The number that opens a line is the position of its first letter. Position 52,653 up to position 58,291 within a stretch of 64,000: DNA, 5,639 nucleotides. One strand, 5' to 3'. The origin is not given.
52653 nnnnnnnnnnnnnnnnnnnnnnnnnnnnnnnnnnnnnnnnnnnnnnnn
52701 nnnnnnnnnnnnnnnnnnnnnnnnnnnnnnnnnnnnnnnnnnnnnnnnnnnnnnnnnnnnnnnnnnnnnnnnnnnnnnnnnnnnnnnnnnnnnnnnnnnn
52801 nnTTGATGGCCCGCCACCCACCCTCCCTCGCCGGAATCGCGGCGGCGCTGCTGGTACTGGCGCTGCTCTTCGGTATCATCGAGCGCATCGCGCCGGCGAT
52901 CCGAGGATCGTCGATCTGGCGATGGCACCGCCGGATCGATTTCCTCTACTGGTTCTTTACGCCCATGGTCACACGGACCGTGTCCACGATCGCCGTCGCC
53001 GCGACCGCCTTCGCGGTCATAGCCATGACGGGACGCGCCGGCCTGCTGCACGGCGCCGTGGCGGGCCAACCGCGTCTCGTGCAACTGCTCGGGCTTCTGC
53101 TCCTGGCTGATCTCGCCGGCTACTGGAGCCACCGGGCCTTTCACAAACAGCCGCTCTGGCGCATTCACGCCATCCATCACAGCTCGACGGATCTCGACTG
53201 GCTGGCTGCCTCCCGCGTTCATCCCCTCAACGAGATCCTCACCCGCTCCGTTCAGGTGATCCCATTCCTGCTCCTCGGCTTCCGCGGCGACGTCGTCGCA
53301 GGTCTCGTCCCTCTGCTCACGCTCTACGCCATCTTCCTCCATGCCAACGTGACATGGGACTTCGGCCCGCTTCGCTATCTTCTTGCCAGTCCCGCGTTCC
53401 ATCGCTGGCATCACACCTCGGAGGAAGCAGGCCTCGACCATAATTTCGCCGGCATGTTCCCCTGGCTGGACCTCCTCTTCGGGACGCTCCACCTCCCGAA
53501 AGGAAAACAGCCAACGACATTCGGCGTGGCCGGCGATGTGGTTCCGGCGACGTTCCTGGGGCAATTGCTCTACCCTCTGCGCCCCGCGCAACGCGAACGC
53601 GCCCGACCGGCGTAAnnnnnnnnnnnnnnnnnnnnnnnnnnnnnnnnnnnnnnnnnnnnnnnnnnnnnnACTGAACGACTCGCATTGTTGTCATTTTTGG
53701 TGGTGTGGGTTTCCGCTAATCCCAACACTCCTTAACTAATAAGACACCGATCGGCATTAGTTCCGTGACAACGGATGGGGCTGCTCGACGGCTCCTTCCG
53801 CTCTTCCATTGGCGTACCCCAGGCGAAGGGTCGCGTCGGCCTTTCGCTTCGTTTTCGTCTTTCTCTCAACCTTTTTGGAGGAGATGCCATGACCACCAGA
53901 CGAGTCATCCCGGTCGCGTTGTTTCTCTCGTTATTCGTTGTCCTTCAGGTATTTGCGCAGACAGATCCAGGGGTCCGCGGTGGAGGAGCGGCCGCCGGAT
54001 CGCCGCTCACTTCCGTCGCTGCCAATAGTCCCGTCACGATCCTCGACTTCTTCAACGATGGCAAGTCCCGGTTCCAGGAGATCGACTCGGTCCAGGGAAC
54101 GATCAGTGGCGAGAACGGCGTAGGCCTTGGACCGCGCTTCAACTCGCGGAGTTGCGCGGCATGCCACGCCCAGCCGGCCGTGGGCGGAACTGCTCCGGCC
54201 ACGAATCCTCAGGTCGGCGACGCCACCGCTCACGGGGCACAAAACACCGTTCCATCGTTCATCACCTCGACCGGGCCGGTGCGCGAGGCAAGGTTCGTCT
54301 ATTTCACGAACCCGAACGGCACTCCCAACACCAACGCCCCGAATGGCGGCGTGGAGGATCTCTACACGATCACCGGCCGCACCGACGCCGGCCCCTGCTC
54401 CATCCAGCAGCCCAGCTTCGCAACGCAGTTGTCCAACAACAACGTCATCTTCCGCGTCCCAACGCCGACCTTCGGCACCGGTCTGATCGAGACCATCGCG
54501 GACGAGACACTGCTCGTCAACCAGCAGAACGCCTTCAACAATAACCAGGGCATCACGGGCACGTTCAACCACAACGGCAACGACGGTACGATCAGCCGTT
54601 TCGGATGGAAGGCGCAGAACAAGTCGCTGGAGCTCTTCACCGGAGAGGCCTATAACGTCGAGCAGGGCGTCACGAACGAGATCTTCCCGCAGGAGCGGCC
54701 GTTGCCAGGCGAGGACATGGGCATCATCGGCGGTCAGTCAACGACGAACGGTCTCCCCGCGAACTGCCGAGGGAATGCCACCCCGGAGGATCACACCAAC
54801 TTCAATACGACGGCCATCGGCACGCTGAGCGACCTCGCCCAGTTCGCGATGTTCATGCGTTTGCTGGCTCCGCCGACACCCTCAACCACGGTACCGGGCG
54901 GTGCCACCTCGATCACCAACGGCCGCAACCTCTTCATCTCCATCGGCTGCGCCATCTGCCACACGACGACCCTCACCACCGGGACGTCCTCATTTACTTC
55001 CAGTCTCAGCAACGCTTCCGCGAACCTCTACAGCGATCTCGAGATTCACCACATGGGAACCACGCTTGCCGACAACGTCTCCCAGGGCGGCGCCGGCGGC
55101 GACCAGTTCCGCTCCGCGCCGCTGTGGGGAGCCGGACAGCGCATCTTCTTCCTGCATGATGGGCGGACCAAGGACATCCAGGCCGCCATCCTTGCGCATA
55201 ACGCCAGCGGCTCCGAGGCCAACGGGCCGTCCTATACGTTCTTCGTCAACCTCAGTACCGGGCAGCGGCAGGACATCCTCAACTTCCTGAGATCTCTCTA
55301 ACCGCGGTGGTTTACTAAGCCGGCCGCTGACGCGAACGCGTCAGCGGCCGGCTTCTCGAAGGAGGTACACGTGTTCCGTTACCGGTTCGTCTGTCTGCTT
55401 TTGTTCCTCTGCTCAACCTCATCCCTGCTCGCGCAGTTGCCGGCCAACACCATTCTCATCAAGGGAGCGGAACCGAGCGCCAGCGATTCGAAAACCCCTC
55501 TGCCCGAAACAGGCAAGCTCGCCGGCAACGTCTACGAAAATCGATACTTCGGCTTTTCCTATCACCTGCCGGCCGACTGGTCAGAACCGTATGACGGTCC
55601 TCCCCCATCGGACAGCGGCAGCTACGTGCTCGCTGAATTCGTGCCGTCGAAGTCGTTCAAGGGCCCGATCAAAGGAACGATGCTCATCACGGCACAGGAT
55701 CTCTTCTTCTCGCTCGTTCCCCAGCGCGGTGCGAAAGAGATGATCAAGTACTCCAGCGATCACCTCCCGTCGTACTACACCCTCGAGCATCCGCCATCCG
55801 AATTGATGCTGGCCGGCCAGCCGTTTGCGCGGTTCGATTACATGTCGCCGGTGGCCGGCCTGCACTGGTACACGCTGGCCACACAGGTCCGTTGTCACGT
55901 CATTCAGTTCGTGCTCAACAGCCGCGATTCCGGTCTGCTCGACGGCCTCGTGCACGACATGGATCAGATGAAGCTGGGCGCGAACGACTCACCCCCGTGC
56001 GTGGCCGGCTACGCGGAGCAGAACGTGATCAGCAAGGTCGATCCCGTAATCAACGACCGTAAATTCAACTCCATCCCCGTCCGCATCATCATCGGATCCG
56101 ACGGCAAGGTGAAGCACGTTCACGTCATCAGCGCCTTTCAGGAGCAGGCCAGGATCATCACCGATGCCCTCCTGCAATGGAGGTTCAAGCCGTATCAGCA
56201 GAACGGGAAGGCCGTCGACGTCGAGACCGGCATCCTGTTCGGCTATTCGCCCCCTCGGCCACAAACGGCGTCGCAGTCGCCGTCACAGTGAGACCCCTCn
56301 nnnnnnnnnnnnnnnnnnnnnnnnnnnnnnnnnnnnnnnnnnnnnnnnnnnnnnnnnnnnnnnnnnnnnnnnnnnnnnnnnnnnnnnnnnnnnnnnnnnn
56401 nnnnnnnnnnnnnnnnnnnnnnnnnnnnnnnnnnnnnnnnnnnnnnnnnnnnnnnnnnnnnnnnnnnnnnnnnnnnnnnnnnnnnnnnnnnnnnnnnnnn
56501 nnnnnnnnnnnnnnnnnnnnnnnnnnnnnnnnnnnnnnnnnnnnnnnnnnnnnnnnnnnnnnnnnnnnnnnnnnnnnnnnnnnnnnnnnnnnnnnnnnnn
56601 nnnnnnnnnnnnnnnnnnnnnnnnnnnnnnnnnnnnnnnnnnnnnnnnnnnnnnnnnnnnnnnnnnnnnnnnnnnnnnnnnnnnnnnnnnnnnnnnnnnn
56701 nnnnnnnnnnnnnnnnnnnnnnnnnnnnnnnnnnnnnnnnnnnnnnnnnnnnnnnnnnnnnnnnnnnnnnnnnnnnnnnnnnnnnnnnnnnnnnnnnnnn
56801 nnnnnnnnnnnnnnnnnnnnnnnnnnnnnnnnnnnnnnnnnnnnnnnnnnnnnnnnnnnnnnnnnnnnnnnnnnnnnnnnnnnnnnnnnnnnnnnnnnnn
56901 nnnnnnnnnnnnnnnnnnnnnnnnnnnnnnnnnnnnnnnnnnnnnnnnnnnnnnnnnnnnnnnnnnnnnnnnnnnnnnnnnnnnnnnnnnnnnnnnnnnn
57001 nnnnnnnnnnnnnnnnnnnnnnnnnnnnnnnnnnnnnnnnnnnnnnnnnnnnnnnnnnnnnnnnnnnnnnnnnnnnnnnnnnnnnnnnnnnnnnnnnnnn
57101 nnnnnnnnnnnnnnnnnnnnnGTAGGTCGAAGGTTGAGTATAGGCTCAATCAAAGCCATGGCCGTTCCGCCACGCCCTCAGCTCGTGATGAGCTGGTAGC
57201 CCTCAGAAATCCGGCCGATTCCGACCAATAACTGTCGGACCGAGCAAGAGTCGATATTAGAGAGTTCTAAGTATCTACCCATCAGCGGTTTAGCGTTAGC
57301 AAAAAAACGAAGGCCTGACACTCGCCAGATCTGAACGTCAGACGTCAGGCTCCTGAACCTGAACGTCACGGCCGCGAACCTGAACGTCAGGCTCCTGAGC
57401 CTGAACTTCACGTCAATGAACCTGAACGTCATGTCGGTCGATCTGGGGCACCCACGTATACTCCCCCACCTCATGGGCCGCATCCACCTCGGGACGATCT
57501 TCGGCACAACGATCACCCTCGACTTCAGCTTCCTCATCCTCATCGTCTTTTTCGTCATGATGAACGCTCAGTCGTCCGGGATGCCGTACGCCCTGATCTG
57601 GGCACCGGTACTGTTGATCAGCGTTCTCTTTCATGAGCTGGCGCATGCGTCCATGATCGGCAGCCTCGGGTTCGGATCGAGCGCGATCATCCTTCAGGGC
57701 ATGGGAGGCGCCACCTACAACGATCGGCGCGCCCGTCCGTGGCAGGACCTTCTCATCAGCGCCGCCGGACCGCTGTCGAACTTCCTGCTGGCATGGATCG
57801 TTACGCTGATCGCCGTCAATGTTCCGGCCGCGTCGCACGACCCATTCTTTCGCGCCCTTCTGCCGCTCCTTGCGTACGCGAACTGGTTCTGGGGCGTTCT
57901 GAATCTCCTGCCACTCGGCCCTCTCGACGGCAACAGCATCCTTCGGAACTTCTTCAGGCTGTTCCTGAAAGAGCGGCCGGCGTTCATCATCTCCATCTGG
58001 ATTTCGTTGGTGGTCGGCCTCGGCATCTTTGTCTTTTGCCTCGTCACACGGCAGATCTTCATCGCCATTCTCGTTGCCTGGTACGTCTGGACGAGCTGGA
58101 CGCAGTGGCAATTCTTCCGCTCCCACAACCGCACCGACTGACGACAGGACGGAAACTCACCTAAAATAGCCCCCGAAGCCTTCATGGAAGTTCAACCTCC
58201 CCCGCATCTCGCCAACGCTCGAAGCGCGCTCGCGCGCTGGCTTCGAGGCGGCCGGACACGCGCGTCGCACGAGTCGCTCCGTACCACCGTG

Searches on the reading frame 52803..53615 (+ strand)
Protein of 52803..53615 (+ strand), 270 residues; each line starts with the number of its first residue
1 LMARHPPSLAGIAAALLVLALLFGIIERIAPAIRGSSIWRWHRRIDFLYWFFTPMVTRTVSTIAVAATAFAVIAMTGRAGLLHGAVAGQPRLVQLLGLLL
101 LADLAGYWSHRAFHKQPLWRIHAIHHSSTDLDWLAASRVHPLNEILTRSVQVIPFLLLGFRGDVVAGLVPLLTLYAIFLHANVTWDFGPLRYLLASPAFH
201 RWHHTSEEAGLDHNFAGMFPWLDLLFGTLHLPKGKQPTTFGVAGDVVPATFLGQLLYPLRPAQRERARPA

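Call 98: search_protein_families(library=pfam, proteins=[window:52803-53615:+], max_evalue=0.01)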
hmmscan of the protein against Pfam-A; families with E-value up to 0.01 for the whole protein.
window:52803-53615:+ (270 aa): 1 family
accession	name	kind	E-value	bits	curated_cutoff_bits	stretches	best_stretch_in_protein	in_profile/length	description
PF04116.19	FA_hydroxylase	-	1.9e-29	103.2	31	1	97-228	3-132/132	Fatty acid hydroxylase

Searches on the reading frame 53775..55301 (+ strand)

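Call 8: search_protein_families(library=pfam, proteins=[window:53775-55301:+], max_evalue=0.01)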
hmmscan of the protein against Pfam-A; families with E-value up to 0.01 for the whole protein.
window:53775-55301:+ (508 aa): 3 families
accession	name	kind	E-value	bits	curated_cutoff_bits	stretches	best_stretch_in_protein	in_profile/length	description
PF06537.16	DHOR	-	1.5e-28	100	22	1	197-508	183-499/499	Di-haem oxidoreductase, putative peroxidase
PF00034.26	Cytochrom_C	-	8.4e-06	27.5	21.3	0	381-508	2-89/90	Cytochrome c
PF13442.11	Cytochrome_CBB3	-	0.00029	21.5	27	0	124-146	11-30/68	Cytochrome C oxidase, cbb3-type, subunit III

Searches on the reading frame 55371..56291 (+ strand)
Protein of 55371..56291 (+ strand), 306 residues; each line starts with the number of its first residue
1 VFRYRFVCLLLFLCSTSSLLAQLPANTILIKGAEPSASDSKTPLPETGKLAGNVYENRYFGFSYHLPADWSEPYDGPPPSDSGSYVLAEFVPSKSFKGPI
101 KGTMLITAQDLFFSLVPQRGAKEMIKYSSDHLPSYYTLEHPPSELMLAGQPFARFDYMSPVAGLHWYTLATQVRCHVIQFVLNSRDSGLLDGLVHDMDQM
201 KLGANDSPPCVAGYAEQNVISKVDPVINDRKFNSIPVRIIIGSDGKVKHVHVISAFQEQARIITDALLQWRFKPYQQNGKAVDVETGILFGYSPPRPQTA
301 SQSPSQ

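Call 8: search_protein_families(library=pfam, proteins=[window:55371-56291:+], max_evalue=0.01)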
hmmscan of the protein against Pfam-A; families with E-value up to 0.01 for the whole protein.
window:55371-56291:+ (306 aa): 1 family
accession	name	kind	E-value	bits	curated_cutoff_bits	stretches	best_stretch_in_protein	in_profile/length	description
PF03544.19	TonB_C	-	6.8e-05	23.7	24.6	1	236-286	19-71/79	Gram-negative bacterial TonB protein C-terminal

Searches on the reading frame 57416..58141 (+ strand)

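Call 72: search_protein_families(library=pfam, proteins=[window:57416-58141:+], max_evalue=0.001)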
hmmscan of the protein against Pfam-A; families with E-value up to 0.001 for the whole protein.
window:57416-58141:+ (241 aa): 2 families
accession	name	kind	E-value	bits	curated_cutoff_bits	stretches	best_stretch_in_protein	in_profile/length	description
PF02163.28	Peptidase_M50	-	2.9e-14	53.4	27.2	2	65-134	5-101/221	Peptidase family M50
PF13398.12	Peptidase_M50B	-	5.8e-06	26.6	26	1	43-135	6-91/201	Peptidase M50B-like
